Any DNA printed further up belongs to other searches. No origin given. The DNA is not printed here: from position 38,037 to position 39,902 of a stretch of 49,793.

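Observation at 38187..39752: Single-chain TssB-TssC sheath paralog, C-terminally truncated and separately transcribed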

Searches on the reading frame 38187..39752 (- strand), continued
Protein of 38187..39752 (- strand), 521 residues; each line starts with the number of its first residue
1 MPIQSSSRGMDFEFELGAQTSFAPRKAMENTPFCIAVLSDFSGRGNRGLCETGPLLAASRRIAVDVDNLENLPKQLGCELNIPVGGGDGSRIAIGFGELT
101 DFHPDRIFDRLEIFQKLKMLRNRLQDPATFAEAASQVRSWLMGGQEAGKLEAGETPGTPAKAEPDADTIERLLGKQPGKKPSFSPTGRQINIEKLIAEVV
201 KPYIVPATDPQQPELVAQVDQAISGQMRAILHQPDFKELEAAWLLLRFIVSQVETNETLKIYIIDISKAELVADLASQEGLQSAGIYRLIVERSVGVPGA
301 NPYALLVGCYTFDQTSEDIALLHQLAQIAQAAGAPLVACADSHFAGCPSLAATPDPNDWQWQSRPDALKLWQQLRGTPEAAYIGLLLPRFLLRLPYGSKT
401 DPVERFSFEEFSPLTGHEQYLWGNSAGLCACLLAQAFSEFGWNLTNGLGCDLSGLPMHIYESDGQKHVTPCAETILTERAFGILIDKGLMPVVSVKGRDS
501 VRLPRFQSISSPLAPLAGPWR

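Call 32: predict_structure(alignment_id=A1)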
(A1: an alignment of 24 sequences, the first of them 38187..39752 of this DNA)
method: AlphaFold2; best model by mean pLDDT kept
length: 521 residues; sequences in the alignment: 24
mean_pLDDT: 59.6   pTM: 0.63
mean pLDDT of the five models: 59.6, 58.5, 53.6, 51.2, 34.5
residues with pLDDT >= 90: 19; 70-90: 227; 50-70: 59; < 50: 216
segments of 3 or more residues with pLDDT < 50: 1-26, 144-189, 340-363, 387-505
pLDDT, mean of each block of 10 residues (from residue 1): 29 24 46 83 82 81 83 89 70 84 73 85 87 85 40 28 42 35 36 79 70 79 71 77 73 62 90 82 89 69 79 78 90 75 28 30 65 86 60 30 27 27 42 46 33 31 34 35 36 29 50 69 42
secondary structure, 60 per line:
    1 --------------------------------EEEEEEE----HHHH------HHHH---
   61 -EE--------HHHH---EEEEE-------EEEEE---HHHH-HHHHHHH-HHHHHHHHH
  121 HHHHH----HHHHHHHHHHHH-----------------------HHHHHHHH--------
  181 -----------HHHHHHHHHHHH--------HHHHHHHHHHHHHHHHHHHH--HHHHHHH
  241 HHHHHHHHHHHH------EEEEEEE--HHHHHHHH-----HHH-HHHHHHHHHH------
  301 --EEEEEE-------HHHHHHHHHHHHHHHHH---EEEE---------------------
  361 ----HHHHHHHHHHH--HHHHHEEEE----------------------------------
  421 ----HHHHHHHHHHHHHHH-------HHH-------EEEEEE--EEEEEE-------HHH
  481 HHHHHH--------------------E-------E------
elements in order: E33-39 H44-47 H54-57 H72-75 E79-83 E91-95 H99-102 H104-110 H112-125 H130-141 H165-172 H192-203 H212-231 H234-252 E259-265 H268-275 H285-294 E303-308 H316-332 E336-339 H365-375 H378-382 E383-386 H425-439 E457-462 E465-470 H478-486

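Call 46: predict_structure(alignment_id=A4)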
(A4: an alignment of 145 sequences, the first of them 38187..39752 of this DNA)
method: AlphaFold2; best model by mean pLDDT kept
length: 521 residues; sequences in the alignment: 145
mean_pLDDT: 90.1   pTM: 0.88
mean pLDDT of the five models: 90.1, 88.3, 88.1, 87.8, 87.6
residues with pLDDT >= 90: 404; 70-90: 54; 50-70: 40; < 50: 23
segments of 3 or more residues with pLDDT < 50: 1-4, 8-16, 179-184
pLDDT, mean of each block of 10 residues (from residue 1): 47 46 85 98 97 97 98 98 88 97 98 96 95 92 63 57 71 58 58 86 76 93 95 97 98 97 98 94 97 93 98 98 98 98 98 97 98 98 98 97 97 88 98 97 89 97 95 98 98 98 97 96 70
secondary structure, 60 per line:
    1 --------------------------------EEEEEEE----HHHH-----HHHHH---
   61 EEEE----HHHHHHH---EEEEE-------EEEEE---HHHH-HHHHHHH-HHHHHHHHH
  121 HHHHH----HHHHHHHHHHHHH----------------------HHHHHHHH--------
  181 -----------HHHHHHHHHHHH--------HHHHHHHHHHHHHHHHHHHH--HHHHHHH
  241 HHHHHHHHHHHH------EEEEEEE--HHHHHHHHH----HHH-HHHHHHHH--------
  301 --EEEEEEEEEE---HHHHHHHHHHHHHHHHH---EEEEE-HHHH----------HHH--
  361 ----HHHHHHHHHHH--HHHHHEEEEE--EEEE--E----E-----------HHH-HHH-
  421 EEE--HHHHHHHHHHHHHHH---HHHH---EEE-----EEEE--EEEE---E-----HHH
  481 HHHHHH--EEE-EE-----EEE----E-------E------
elements in order: E33-39 H44-47 H53-57 E61-64 H69-75 E79-83 E91-95 H99-102 H104-110 H112-125 H130-142 H165-172 H192-203 H212-231 H234-252 E259-265 H268-276 H285-292 E303-312 H316-332 E336-340 H342-345 H365-375 H378-382 E383-387 E390-393 E421-423 H426-440 H444-447 E451-453 E459-462 E465-468 H478-486 E489-491 E500-502

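Call 49: fold_search(model_id=the predicted structure, library=pdb)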
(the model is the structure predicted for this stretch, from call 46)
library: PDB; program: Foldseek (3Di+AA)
matches with E <= 10: 482; with E <= 0.001: 14
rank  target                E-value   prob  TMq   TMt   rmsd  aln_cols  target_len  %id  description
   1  5n8n_B                2.7e-23  1.00  0.53  0.59  18.8       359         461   31  Contracted sheath of a Pseudomonas aeruginosa type six secretion system consisting of TssB1 and TssC1 (released 2018-01-10)
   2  5myu_MODEL_1_A        1.2e-21  1.00  0.52  0.63   2.5       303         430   30  VipA-N2/VipB contracted sheath of type VI secretion system (released 2017-08-02)
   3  5urx_1B               2.5e-21  1.00  0.52  0.62   2.6       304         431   31  Structure of the contracted type VI secretion system sheath in Myxococcus xanthus (released 2017-05-10)
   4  5urw_1B               5.2e-21  1.00  0.52  0.65   2.6       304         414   31  Structure of the extended type VI secretion system sheath in Myxococcus xanthus (released 2017-05-10)
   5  3j9g_2                5.5e-21  1.00  0.52  0.62   2.6       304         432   29  Atomic model of the VipA/VipB, the type six secretion system contractile sheath of Vibrio cholerae from cryo-EM (released 2015-03-11)
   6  5ojq_A                2.0e-19  1.00  0.52  0.57  13.6       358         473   27  The modeled structure of of wild type extended type VI secretion system sheath/tube complex in vibrio cholerae based o (released 2017-08-09)
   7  5mxn_MODEL_1_A        2.2e-19  1.00  0.52  0.57  13.6       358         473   27  Atomic model of the VipA/VipB/Hcp, the type six secretion system non-contractile sheath-tube of Vibrio cholera (released 2017-08-02)
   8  9n4v_A                1.2e-15  1.00  0.43  0.60   2.6       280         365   26  Azotobacter vinelandii extended type VI secretion system sheath tube complex (released 2025-07-16)
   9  3j9o_B                1.3e-14  1.00  0.49  0.60   3.1       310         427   24  CryoEM structure of a type VI secretion system (released 2015-03-18)
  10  9gtp_1e               3.0e-04  1.00  0.28  0.40   7.8       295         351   13  Cryo-EM structure of a contractile injection system in Streptomyces coelicolor, the baseplate complex in extended sta (released 2025-06-18)
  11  9gtp_1h               4.6e-04  1.00  0.28  0.39   8.3       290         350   13  Cryo-EM structure of a contractile injection system in Streptomyces coelicolor, the baseplate complex in extended sta (released 2025-06-18)
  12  9gtp_1f               5.7e-04  1.00  0.28  0.39   8.0       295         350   12  Cryo-EM structure of a contractile injection system in Streptomyces coelicolor, the baseplate complex in extended sta (released 2025-06-18)
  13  8bl4_A                6.7e-04  1.00  0.26  0.35   8.7       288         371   13  Cryo-EM structure of a contractile injection system in Streptomyces coelicolor, the sheath-tube module in extended sta (released 2023-03-15)
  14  9gtp_3e               7.1e-04  1.00  0.26  0.35   8.7       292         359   13  Cryo-EM structure of a contractile injection system in Streptomyces coelicolor, the baseplate complex in extended sta (released 2025-06-18)
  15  9qgp_3A               2.1e-03  1.00  0.27  0.34  10.2       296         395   11  Cryo-EM structure of the PlPVC1 sheath, 6-fold symmetrized (C6), in contracted state (released 2025-10-29)
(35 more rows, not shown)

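Call 61: search_dna_similar(query=window:38187-39752:-, collection=plasmids, mode=protein, max_rows=30, max_evalue=0.00001)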
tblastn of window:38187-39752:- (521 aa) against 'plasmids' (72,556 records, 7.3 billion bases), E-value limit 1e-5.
Records with a match: 578; places in all: 690; records where one place covers at least 80% of the query: 44.
Best place of each record, by identity: <60% 578.
By first word of the organism name: Ralstonia 126; Rhizobium 94; Escherichia 74; Campylobacter 38; Cronobacter 21; Leisingera 18; Vibrio 15; Pantoea 15; Burkholderia 14; Enterobacter 13; and 56 more.
By predicted mobility (MOB-suite, as given by PLSDB): non-mobilizable 278; conjugative 164; mobilizable 136.
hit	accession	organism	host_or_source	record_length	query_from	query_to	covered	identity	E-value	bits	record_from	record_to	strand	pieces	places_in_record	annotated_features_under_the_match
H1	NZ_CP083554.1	Leisingera sp. S132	-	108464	11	520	98%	34.4%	2e-63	231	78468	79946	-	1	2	type VI secretion system contractile sheath large subunit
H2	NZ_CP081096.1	Leisingera caerulea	-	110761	14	520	97%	34.6%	7e-61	224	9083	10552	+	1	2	type VI secretion system contractile sheath large subunit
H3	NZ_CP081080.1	Leisingera caerulea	-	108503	14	520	97%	34.6%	7e-61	224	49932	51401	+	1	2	type VI secretion system contractile sheath large subunit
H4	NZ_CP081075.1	Leisingera caerulea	-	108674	14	520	97%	34.4%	4e-60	222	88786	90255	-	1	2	type VI secretion system contractile sheath large subunit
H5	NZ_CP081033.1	Leisingera aquaemixtae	-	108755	13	520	98%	34.1%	2e-61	226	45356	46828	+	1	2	type VI secretion system contractile sheath large subunit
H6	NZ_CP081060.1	Leisingera aquaemixtae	-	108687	13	520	98%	34.1%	4e-56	210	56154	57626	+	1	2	type VI secretion system contractile sheath large subunit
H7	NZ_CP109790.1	Leisingera thetidis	-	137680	13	520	98%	34.0%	1e-55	209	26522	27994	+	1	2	type VI secretion system contractile sheath large subunit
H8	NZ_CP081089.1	Leisingera caerulea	-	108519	13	520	98%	34.0%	4e-61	224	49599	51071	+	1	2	type VI secretion system contractile sheath large subunit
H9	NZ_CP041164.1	Leisingera aquaemixtae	cell culture,Biocathode MCL, marine ...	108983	13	520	98%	33.9%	3e-61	225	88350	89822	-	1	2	type VI secretion system contractile sheath large subunit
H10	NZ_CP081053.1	Leisingera aquaemixtae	-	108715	13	520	98%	33.8%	2e-61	226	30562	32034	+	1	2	type VI secretion system contractile sheath large subunit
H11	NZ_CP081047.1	Leisingera aquaemixtae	-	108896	13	520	98%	33.8%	6e-55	206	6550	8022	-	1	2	type VI secretion system contractile sheath large subunit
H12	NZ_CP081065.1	Leisingera caerulea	-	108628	14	520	97%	33.9%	3e-60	222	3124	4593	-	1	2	type VI secretion system contractile sheath large subunit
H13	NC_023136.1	Leisingera methylohalidivorans DSM 14336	Seawater collected from a tide pool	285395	11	520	98%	33.1%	1e-57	214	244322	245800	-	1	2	type VI secretion system contractile sheath large subunit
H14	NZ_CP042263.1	Qingshengfaniella alkalisoli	cell culture,saline soil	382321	23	520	96%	33.9%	8e-67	241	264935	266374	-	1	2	type VI secretion system contractile sheath large subunit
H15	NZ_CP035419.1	Leisingera sp. NJS204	cell culture,Marine Biofilm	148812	11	520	98%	32.9%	1e-64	234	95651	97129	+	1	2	type VI secretion system contractile sheath large subunit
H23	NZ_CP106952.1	Eleftheria terrae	soil sample,soil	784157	29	510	93%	30.9%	1e-52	200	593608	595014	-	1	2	type VI secretion system contractile sheath large subunit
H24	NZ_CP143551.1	Burkholderia multivorans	Homo sapiens,bronchoalveolar lavage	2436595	32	512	92%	28.6%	4e-39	160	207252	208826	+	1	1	none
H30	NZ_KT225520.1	Raoultella ornithinolytica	-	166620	32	512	92%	26.6%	3e-35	148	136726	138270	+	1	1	tssC: type VI secretion system contractile sheath large subunit | tssB: type VI secretion system contractile sheath small subunit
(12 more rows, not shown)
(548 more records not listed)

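Call 62: get_annotated_region(hit=H13, flank=20000)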
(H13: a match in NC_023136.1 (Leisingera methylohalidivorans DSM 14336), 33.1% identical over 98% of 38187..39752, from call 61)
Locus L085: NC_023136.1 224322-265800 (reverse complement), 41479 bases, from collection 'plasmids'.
description: Leisingera methylohalidivorans DSM 14336 plasmid unnamed2, complete sequence
organism: Leisingera methylohalidivorans DSM 14336 (NCBI taxid 999552)
taxonomy: Bacteria; Pseudomonadota; Alphaproteobacteria; Rhodobacterales; Roseobacteraceae; Leisingera; Leisingera methylohalidivorans; Leisingera methylohalidivorans DSM 14336
host: -; source: Seawater collected from a tide pool; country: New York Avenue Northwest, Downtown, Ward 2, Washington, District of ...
typing (MOB-suite, as given by PLSDB): mobilizable; replicon rep_cluster_378; relaxase MOBP
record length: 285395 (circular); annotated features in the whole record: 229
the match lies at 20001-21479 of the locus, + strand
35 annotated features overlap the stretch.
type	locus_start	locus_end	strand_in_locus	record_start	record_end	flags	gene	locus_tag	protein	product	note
CDS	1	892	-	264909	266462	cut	-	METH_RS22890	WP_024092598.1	DUF4384 domain-containing protein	-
CDS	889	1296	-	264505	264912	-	-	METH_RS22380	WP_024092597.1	biopolymer transporter ExbD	GO:0055085 - transmembrane transport [Evidence IEA]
CDS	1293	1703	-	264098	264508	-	-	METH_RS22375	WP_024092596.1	biopolymer transporter ExbD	GO:0055085 - transmembrane transport [Evidence IEA]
CDS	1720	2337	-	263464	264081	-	-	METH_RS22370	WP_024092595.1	MotA/TolQ/ExbB proton channel family protein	-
CDS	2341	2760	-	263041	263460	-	-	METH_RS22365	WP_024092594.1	hypothetical protein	-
CDS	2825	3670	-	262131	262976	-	-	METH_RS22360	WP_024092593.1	hypothetical protein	-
CDS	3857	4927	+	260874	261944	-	tssA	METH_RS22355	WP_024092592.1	type VI secretion system protein TssA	-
CDS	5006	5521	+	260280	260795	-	tssB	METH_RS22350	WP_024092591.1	type VI secretion system contractile sheath small subunit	GO:0033103 - protein secretion by the type VI secretion system [Evidence IEA]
CDS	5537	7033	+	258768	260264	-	tssC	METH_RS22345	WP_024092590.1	type VI secretion system contractile sheath large subunit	GO:0033103 - protein secretion by the type VI secretion system [Evidence IEA]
CDS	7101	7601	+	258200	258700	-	-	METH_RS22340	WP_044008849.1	type VI secretion system tube protein Hcp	-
CDS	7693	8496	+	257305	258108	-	-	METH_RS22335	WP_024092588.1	type VI secretion system accessory protein TagJ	-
CDS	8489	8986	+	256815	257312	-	tssE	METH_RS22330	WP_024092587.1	type VI secretion system baseplate subunit TssE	GO:0033103 - protein secretion by the type VI secretion system [Evidence IEA]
CDS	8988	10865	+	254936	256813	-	tssF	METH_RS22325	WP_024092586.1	type VI secretion system baseplate subunit TssF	GO:0033103 - protein secretion by the type VI secretion system [Evidence IEA]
CDS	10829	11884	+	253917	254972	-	tssG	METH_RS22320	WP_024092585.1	type VI secretion system baseplate subunit TssG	GO:0033103 - protein secretion by the type VI secretion system [Evidence IEA]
CDS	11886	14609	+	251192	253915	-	tssH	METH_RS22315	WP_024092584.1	type VI secretion system ATPase TssH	GO:0033103 - protein secretion by the type VI secretion system [Evidence IEA]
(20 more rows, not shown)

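Call 63: search_protein_families(library=pfam, proteins=[L085:17661-21773:+, L085:14645-15892:+, P0199], max_evalue=0.01)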
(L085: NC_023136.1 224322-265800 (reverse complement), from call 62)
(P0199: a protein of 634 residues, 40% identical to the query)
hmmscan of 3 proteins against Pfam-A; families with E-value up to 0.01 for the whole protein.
L085:17661-21773:+ (1370 aa): 2 families
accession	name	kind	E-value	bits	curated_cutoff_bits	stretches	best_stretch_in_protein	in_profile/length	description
PF05943.17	VipB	-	3.1e-40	138.6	27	1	981-1264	5-300/301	EvpB/VC_A0108, tail sheath N-terminal domain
PF05591.17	T6SS_VipA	-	2.1e-06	28.1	24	1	800-895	24-121/155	Type VI secretion system, VipA, VC_A0107 or Hcp2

L085:14645-15892:+ (415 aa): 1 family
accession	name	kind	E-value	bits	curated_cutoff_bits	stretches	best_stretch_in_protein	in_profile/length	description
PF16113.10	ECH_2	-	0.0067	16.4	27.2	1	243-352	158-266/335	Enoyl-CoA hydratase/isomerase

P0199 (634 aa): 2 families
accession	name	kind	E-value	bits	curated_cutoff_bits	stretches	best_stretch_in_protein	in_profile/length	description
PF05943.17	VipB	-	5.8e-57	193.5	27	2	393-616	68-294/301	EvpB/VC_A0108, tail sheath N-terminal domain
PF05591.17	T6SS_VipA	-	6.8e-13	49.1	24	1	28-125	26-125/155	Type VI secretion system, VipA, VC_A0107 or Hcp2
